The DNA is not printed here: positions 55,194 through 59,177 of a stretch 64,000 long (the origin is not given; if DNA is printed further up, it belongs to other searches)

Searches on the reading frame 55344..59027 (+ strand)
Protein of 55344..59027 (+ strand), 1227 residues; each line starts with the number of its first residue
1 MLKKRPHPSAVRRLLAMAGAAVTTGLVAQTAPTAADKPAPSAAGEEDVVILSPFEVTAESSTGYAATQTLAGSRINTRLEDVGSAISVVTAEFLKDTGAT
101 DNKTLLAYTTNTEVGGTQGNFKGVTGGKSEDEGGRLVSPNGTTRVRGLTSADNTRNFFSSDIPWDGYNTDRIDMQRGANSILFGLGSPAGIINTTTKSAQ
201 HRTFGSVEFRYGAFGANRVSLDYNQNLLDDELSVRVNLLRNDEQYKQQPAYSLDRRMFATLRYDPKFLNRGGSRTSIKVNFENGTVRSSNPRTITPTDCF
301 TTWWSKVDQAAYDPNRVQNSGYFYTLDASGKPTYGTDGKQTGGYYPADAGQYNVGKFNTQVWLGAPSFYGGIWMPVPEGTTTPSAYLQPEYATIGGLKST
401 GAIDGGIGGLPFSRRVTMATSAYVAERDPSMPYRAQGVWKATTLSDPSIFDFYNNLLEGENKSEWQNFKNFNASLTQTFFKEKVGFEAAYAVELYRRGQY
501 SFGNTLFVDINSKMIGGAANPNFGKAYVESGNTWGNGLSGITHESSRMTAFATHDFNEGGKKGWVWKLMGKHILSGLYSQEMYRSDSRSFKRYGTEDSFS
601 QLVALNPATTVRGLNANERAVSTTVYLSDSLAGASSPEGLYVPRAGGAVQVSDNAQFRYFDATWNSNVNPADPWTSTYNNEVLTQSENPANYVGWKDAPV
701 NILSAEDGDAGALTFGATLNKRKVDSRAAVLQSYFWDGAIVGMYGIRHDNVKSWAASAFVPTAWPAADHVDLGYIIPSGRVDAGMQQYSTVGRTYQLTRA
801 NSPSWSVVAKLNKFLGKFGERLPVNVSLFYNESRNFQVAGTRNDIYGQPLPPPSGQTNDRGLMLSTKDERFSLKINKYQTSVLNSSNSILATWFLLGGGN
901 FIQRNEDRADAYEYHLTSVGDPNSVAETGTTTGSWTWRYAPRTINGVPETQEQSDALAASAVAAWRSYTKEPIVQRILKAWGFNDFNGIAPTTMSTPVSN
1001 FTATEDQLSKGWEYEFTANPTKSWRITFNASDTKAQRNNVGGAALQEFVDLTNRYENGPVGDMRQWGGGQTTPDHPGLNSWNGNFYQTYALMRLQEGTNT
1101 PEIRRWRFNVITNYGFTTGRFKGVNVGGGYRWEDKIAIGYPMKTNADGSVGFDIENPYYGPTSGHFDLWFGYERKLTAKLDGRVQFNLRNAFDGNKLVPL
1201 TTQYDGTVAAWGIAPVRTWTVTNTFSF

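Call 73: search_protein_families(library=pfam, proteins=[window:55344-59027:+], max_evalue=0.00001)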
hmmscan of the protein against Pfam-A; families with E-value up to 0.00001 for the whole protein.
window:55344-59027:+ (1227 aa): 1 family
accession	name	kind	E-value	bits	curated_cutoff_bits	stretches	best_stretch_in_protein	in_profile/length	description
PF07715.20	Plug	-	9.8e-06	26.5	23.9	0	79-191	2-107/107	TonB-dependent Receptor Plug Domain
